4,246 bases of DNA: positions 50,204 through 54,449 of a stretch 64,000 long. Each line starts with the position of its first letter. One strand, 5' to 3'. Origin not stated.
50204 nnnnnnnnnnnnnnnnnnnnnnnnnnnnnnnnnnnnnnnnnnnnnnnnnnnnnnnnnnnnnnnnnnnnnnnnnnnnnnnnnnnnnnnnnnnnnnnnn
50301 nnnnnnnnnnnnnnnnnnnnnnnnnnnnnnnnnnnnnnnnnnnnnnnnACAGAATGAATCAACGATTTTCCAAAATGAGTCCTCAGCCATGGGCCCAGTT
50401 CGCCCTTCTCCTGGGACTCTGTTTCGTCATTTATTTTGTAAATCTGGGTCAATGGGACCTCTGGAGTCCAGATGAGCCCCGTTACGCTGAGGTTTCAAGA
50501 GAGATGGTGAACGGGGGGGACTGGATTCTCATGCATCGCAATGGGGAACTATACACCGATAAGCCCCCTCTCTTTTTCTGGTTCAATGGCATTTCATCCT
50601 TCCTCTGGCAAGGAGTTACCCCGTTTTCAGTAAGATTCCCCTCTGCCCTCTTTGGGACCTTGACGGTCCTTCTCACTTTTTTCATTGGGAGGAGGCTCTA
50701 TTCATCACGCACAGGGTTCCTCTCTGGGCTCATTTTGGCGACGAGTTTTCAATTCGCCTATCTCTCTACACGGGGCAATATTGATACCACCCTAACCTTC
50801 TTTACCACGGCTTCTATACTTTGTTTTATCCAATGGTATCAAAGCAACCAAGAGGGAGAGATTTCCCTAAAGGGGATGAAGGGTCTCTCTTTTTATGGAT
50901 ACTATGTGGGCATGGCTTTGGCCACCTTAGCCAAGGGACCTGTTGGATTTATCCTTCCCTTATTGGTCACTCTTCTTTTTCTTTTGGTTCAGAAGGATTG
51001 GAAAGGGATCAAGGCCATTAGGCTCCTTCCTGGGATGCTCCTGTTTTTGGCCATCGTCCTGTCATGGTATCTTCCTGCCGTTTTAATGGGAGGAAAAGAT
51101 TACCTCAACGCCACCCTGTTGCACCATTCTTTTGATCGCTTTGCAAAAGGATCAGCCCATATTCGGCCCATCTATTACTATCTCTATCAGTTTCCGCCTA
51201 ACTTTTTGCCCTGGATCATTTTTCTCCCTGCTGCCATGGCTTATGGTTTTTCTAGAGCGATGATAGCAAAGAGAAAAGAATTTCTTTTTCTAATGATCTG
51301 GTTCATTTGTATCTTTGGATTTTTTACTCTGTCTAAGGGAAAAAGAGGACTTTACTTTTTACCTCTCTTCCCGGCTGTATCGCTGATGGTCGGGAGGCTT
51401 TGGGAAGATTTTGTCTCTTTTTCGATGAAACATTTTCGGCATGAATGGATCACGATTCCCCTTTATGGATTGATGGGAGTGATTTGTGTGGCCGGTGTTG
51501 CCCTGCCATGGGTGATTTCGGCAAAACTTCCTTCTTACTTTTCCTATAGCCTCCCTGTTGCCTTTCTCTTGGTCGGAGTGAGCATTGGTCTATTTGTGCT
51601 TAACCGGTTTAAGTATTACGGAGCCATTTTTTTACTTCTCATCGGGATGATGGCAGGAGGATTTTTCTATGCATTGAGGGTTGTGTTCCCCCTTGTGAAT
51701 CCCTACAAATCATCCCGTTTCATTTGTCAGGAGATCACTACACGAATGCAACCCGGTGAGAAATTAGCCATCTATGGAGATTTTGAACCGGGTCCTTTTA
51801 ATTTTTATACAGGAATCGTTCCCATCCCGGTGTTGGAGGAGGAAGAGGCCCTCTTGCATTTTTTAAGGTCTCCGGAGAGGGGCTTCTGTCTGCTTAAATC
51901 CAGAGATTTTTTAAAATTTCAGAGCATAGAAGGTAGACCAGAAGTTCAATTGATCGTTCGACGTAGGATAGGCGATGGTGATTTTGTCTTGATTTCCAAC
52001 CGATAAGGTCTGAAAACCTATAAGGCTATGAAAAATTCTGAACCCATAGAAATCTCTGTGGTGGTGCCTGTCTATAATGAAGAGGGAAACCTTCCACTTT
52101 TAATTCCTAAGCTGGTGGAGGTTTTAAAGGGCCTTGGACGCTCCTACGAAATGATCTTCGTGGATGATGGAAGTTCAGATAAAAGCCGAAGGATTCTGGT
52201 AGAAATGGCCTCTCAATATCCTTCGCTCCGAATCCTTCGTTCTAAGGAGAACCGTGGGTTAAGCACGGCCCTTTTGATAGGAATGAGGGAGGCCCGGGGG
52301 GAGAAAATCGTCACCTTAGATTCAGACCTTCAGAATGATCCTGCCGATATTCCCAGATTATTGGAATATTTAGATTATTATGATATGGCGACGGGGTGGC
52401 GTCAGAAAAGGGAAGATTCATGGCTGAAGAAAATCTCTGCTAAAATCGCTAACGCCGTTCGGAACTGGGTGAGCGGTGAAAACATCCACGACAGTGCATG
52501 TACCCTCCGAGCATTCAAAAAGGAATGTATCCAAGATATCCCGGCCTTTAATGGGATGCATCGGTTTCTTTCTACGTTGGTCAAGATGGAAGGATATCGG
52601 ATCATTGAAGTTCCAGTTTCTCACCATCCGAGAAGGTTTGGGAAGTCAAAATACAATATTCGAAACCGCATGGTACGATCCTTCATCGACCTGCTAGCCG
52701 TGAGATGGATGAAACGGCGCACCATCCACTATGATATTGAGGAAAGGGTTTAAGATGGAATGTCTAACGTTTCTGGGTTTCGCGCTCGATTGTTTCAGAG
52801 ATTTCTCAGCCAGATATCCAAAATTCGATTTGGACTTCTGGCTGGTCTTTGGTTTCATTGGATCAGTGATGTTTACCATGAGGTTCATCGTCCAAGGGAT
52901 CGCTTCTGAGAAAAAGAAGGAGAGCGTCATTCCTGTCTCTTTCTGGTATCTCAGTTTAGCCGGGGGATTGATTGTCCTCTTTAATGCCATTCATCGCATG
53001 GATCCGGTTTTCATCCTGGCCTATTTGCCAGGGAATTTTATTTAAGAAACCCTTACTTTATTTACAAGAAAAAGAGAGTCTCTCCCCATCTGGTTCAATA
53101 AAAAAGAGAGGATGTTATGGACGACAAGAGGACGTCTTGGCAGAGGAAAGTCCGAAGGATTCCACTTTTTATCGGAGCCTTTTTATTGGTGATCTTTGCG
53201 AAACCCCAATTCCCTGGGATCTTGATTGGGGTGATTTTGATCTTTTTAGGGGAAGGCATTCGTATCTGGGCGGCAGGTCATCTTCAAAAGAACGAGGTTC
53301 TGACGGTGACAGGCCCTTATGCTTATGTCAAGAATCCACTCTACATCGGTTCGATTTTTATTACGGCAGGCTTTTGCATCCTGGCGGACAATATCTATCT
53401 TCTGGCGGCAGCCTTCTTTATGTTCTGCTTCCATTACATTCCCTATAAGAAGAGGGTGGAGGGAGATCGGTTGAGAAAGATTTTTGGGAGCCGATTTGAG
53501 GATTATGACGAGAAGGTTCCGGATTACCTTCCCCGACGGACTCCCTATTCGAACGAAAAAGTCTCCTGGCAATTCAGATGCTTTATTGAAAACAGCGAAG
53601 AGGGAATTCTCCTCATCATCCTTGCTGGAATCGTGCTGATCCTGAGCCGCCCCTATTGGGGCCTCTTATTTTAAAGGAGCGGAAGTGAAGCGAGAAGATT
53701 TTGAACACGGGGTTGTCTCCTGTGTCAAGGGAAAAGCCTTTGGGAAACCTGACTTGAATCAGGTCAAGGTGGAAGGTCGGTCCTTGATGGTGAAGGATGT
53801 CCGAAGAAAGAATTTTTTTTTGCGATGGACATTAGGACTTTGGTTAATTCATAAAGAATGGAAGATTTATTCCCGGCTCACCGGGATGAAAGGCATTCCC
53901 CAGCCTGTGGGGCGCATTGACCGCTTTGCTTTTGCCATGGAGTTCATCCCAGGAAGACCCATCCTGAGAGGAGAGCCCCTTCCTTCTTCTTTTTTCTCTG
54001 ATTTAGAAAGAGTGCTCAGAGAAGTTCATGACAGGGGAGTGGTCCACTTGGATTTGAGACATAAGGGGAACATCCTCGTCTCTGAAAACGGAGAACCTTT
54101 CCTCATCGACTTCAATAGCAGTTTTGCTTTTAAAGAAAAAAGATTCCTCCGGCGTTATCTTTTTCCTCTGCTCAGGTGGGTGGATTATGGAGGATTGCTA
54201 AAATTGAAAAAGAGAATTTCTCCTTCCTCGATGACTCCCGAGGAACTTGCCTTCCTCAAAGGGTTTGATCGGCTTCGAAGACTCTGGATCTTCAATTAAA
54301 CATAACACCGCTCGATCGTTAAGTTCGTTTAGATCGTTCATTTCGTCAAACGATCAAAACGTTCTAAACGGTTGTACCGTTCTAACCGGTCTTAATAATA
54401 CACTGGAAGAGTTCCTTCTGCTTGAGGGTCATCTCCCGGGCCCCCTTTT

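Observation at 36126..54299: Expanded Arn-like envelope glycosylation supercluster: four ArnT/PMT-like GT-C paralogs, two GT2+LAB_N modules, a Gfo/Idh/MocA+DegT aminosugar pair, an oxidoreductase+radical SAM pair, GT4, Kdo/WaaP-family kinases, ICMT-like methyltransferase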

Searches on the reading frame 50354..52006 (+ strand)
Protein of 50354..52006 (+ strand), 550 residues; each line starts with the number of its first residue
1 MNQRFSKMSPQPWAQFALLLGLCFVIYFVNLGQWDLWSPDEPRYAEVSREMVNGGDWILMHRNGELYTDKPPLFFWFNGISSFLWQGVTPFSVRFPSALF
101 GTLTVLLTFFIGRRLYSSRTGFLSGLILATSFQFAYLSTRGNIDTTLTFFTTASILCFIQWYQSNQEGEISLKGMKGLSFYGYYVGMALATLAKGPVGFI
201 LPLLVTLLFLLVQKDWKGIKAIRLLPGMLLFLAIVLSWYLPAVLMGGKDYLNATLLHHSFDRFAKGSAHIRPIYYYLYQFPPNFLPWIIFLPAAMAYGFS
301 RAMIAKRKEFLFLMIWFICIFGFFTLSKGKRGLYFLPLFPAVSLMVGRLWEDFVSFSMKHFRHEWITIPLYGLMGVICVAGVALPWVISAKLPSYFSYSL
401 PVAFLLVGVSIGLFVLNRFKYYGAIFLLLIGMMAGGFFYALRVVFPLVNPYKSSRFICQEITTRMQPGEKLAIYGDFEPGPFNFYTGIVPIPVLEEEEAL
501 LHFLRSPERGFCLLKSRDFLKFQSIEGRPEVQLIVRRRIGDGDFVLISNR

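Call 4: search_protein_families(library=pfam, proteins=[window:50354-52006:+], max_evalue=0.01)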
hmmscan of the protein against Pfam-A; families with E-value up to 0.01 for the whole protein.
window:50354-52006:+ (550 aa): 3 families
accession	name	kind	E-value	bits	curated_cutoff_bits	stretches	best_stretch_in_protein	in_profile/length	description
PF02366.24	PMT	-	2.7e-24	86.5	22.7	1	25-255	14-243/245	Dolichyl-phosphate-mannose-protein mannosyltransferase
PF13231.12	PMT_2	-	2.8e-17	63.8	26.1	1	69-238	1-160/160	Dolichyl-phosphate-mannose-protein mannosyltransferase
PF03818.18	MadM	-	0.0043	17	24.8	1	320-414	48-144/249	Malonate/sodium symporter MadM subunit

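Call 10: search_protein_families(library=ncbifam, proteins=[window:50375-52006:+], max_evalue=0.001)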
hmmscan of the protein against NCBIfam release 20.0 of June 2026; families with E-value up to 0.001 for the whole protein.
window:50375-52006:+ (543 aa): 3 families
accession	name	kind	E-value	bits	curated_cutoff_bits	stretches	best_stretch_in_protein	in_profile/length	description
NF009784.2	PRK13279.1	equivalog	1.2e-54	185.9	567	1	9-349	7-338/539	lipid IV(A) 4-amino-4-deoxy-L-arabinosyltransferase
TIGR04154.1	archaeo_STT3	subfamily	2.8e-07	29.3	450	1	88-209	100-228/831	oligosaccharyl transferase, archaeosortase A system-associated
NF058602.1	PrMnsylTfPmt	equivalog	9.1e-05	21.4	800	1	75-156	111-192/530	protein O-mannosyltransferase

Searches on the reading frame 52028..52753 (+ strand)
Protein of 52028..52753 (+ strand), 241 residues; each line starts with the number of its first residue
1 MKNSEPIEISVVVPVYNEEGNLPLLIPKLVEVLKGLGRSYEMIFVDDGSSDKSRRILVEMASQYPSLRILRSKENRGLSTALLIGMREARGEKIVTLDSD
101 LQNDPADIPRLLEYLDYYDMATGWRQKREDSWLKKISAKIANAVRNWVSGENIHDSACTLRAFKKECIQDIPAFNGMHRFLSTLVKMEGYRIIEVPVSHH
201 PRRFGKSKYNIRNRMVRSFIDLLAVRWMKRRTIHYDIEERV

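Call 4: search_protein_families(library=pfam, proteins=[window:52028-52753:+], max_evalue=0.01)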
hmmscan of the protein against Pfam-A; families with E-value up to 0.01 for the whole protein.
window:52028-52753:+ (241 aa): 2 families
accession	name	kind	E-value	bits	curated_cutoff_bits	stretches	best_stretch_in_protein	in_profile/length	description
PF00535.33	Glycos_transf_2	-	7.1e-31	107.8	23.3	1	10-169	1-165/168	Glycosyl transferase family 2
PF13641.12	Glyco_tranf_2_3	-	0.00019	22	27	1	9-125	3-123/230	Glycosyltransferase like family 2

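Call 10: search_protein_families(library=ncbifam, proteins=[window:52028-52753:+], max_evalue=0.001)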
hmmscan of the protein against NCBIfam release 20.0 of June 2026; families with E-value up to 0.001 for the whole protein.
window:52028-52753:+ (241 aa): 18 families
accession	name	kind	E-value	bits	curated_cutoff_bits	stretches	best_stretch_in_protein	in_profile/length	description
NF007986.1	PRK10714.1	equivalog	8.1e-46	156.5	529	1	8-224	7-224/316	undecaprenyl-phosphate 4-deoxy-4-formamido-L-arabinose transferase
NF047588.1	GlcsyltransPgfSStrep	equivalog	2.5e-29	102.5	500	1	8-219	2-215/308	glycosyltransferase PgfS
TIGR03937.1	PgaC_IcaA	equivalog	1e-15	57.7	422.3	1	6-102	44-137/407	poly-beta-1,6-N-acetyl-D-glucosamine synthase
NF007482.0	PRK10073.1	equivalog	6.5e-15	55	423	1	6-113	5-108/334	glycosyltransferase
NF041875.1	EPS_EpsD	equivalog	1.1e-11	44.8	370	1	9-106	1-95/325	exopolysaccharide biosynthesis glycosyltransferase EpsD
NF047683.1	TeichurnBiosyTuaG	equivalog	2.1e-11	44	400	1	5-121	5-117/252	teichuronic acid biosynthesis protein TuaG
TIGR03965.1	mycofact_glyco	equivalog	4.3e-11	42.3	280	1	4-112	71-176/467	mycofactocin biosynthesis glycosyltransferase MftF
TIGR04283.1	glyco_like_mftF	equivalog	4.6e-11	42.7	182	1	9-115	1-97/221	TIGR04283 family arsenosugar biosynthesis glycosyltransferase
NF038302.1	EPS_HpsE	equivalog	7.1e-09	35.1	300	1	7-106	1-102/307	hormogonium polysaccharide biosynthesis glycosyltransferase HpsE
TIGR04182.1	glyco_TIGR04182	equivalog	2.6e-08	33.6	325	1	8-203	1-194/293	S-layer glycoprotein N-glycosyltransferase AglJ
NF058614.1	PPMAGASynPpgS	equivalog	3.1e-08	33.3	370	1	10-208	3-205/226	polyprenyl-phospho-N-acetylgalactosaminyl synthase PpgS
NF041391.1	DPhHxTase_Halo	equivalog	3.7e-08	32.6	375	1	16-208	4-191/213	dolichyl-phosphate hexose transferase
NF053739.1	GlytfEpsEBac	equivalog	1.1e-07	31.1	450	1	9-116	3-108/265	glycosyltransferase EpsE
TIGR03111.1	glyc2_xrt_Gpos1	hypoth_equivalog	1.2e-07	31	363.95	1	8-107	50-148/439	TIGR03111 family XrtG-associated glycosyltransferase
NF010496.0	PRK13915.1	equivalog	4.2e-06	26.1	262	1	6-108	30-135/307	glucosyl-3-phosphoglycerate synthase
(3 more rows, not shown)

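Call 41: find_encoding_contigs(protein=window:52028-52753:+, flank=4000, max_places=8)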
Protein window:52028-52753:+ (241 aa): 24 contigs read that carry it; 3 places shown.
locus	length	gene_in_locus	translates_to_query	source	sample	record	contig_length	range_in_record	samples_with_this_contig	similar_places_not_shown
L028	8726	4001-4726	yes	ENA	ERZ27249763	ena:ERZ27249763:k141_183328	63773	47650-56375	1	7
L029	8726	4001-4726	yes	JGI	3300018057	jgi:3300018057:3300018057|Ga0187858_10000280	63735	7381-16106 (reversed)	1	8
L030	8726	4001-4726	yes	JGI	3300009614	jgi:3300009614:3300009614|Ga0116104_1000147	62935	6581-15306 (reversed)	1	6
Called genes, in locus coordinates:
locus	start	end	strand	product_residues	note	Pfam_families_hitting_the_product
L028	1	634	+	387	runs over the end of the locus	PF13477:Glyco_trans_4_2 (weak), PF13579:Glyco_trans_4_4, PF13439:Glyco_transf_4, PF00534:Glycos_transf_1, PF13692:Glyco_trans_1_4, PF13524:Glyco_trans_1_2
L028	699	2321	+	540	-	PF06293:Kdo (weak), PF01163:RIO1 (faint), PF03109:ABC1 (faint), PF06293:Kdo, PF00069:Pkinase (weak)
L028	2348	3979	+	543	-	PF02366:PMT, PF13231:PMT_2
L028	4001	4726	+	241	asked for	PF00535:Glycos_transf_2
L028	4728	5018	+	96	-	PF07578:LAB_N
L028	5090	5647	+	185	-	PF04191:PEMT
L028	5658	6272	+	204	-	-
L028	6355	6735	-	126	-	PF02130:YbeY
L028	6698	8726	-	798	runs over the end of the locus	PF07697:7TMR-HDED, PF07698:7TM-7TMR_HD, PF01966:HD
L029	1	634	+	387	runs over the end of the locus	PF13477:Glyco_trans_4_2 (weak), PF13579:Glyco_trans_4_4, PF13439:Glyco_transf_4, PF00534:Glycos_transf_1, PF13692:Glyco_trans_1_4, PF13524:Glyco_trans_1_2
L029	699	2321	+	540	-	PF06293:Kdo (weak), PF01163:RIO1 (faint), PF03109:ABC1 (faint), PF06293:Kdo, PF00069:Pkinase (weak)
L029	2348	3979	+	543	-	PF02366:PMT, PF13231:PMT_2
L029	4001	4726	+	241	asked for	PF00535:Glycos_transf_2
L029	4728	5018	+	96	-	PF07578:LAB_N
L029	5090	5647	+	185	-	PF04191:PEMT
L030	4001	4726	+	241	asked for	PF00535:Glycos_transf_2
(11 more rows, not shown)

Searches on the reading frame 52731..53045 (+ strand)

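Call 4: search_protein_families(library=pfam, proteins=[window:52731-53045:+], max_evalue=0.01)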
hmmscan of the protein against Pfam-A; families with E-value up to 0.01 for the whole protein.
window:52731-53045:+ (104 aa): 1 family
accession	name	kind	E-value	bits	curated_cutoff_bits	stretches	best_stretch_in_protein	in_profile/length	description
PF07578.16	LAB_N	-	2.6e-23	82.4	26.7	1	41-104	2-65/71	Lipid A Biosynthesis N-terminal domain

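Call 10: search_protein_families(library=ncbifam, proteins=[window:52731-53045:+], max_evalue=0.001)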
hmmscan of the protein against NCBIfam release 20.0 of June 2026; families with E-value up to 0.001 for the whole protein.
window:52731-53045:+ (104 aa): 1 family
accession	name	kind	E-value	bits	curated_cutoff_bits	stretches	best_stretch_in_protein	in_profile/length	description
NF002173.0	PRK01021.1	equivalog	3.9e-11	42.2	1033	1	36-102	139-205/610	lipid-A-disaccharide synthase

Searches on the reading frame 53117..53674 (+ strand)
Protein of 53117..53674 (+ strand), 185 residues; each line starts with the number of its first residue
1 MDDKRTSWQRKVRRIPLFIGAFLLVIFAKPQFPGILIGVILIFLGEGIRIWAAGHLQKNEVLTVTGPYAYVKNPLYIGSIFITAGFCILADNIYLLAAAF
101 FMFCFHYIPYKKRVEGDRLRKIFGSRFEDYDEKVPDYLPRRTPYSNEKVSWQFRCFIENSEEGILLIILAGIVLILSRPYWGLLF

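Call 4: search_protein_families(library=pfam, proteins=[window:53117-53674:+], max_evalue=0.01)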
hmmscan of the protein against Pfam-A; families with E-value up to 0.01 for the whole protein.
window:53117-53674:+ (185 aa): 2 families
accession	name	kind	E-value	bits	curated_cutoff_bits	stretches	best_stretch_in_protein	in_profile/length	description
PF04191.18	PEMT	-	2.4e-08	34.8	25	1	47-125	25-104/105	Phospholipid methyltransferase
PF04140.19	ICMT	-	0.00072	20.4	24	1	57-105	30-78/95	Isoprenylcysteine carboxyl methyltransferase (ICMT) family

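Call 10: search_protein_families(library=ncbifam, proteins=[window:53117-53674:+], max_evalue=0.001)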
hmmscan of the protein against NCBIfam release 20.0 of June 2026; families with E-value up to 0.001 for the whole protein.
window:53117-53674:+ (185 aa): 2 families
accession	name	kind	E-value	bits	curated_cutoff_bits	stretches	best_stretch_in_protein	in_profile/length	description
TIGR04571.1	LmtA_Leptospira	exception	7.4e-10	39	325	1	59-168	85-193/252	lipid A Kdo2 1-phosphate O-methyltransferase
NF040696.1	isopcys_mtase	equivalog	0.00072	19.5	160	0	56-139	106-188/190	protein-S-isoprenylcysteine O-methyltransferase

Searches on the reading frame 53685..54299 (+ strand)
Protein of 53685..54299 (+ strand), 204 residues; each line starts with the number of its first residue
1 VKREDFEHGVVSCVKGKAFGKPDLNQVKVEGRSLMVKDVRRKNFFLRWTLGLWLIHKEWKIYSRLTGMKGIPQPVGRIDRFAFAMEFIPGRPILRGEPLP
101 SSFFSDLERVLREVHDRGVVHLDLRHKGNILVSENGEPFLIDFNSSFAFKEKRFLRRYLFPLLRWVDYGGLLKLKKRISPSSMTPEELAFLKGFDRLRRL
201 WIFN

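Call 4: search_protein_families(library=pfam, proteins=[window:53685-54299:+], max_evalue=0.01)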
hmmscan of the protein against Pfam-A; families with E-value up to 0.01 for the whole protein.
window:53685-54299:+ (204 aa): 5 families
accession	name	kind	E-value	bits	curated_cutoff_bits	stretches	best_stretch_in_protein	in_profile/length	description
PF00069.31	Pkinase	-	0.0003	20.7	31.7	1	103-152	103-151/263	Protein kinase domain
PF01163.29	RIO1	-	0.00038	20.6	22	1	55-150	55-155/187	RIO domain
PF00454.33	PI3_PI4_kinase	-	0.0027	18.1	27.1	1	125-152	149-177/241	Phosphatidylinositol 3- and 4-kinase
PF03109.22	ABC1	-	0.0034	17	22.9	1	108-152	177-220/244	ABC1 atypical kinase-like domain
PF01636.29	APH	-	0.0036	17.5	23.2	0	106-144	157-195/239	Phosphotransferase enzyme family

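Call 10: search_protein_families(library=ncbifam, proteins=[window:53685-54299:+], max_evalue=0.001)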
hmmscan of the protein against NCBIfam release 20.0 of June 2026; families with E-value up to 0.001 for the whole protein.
window:53685-54299:+ (204 aa): 7 families
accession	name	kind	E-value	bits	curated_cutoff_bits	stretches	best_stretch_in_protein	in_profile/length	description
NF008910.0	PRK12274.1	equivalog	2.4e-17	63.2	372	1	12-202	9-192/219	serine/threonine protein kinase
NF006620.0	PRK09188.1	equivalog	1.6e-14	53.7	490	1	47-202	58-211/365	serine/threonine protein kinase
NF038151.1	lanthi_synth_III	equivalog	5.3e-09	35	575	1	104-153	342-390/833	class III lanthionine synthetase LanKC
NF002475.0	PRK01723.1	equivalog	9.6e-07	28.1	142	1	93-146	138-190/241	3-deoxy-D-manno-octulosonic acid kinase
NF038150.1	lanthi_synth_IV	equivalog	1.8e-05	23.3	650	1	104-147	304-346/851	class IV lanthionine synthetase LanL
NF011462.0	PRK14879.1-3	equivalog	8.5e-05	22.4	174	1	59-148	45-130/192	Kae1-associated kinase Bud32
TIGR03724.2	arch_bud32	equivalog_domain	0.00073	19.1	125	0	69-146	53-131/193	KEOPS complex kinase/ATPase Bud32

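Call 59: search_solved_structures(query=window:53685-54299:+, max_evalue=0.01)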
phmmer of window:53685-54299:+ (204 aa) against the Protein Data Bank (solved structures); distinct sequences matched with E-value up to 0.01: 44.
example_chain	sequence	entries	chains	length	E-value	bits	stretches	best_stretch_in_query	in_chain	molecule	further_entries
1yxs_A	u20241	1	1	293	0.00026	23.9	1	84-152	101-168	Proto-oncogene serine/threonine-protein kinase Pim-1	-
1yhs_A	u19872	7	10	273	0.00028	23.8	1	85-152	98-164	Proto-oncogene serine/threonine-protein kinase Pim-1 | Serine/threonine-protein kinase pim-1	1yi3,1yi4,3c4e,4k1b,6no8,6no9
5toe_A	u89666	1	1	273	0.00028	23.8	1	85-152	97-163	Serine/threonine-protein kinase pim-1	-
4k0y_A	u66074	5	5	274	0.00028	23.8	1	85-152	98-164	Serine/threonine-protein kinase pim-1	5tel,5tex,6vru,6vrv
4dtk_A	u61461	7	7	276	0.00028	23.7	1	85-152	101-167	Serine/threonine-protein kinase pim-1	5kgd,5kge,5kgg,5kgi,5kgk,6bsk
3we8_A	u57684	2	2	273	0.00028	23.7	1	85-152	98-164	Serine/threonine-protein kinase pim-1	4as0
4k18_A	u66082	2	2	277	0.00029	23.7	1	85-152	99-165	Serine/threonine-protein kinase pim-1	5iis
4i41_A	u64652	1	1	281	0.00029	23.7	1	85-152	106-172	Serine/threonine-protein kinase pim-1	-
4mta_A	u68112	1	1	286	0.0003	23.7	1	85-152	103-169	Serine/threonine-protein kinase pim-1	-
4ty1_A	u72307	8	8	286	0.00031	23.6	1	85-152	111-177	Serine/threonine-protein kinase pim-1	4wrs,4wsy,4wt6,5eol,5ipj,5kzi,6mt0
4iaa_A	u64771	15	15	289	0.00031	23.6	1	85-152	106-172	Serine/threonine-protein kinase pim-1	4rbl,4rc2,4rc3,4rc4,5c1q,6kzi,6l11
5kcx_A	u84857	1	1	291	0.00031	23.6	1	85-152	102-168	Serine/threonine-protein kinase pim-1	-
1ywv_A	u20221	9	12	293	0.00032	23.6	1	85-152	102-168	Proto-oncogene serine/threonine-protein kinase Pim-1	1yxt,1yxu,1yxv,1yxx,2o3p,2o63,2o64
4mbi_A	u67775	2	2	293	0.00032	23.6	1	85-152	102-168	Serine/threonine-protein kinase pim-1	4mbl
3jxw_A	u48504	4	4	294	0.00032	23.6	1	85-152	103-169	Proto-oncogene serine/threonine-protein kinase Pim-1 | Serine/threonine-protein kinase pim-1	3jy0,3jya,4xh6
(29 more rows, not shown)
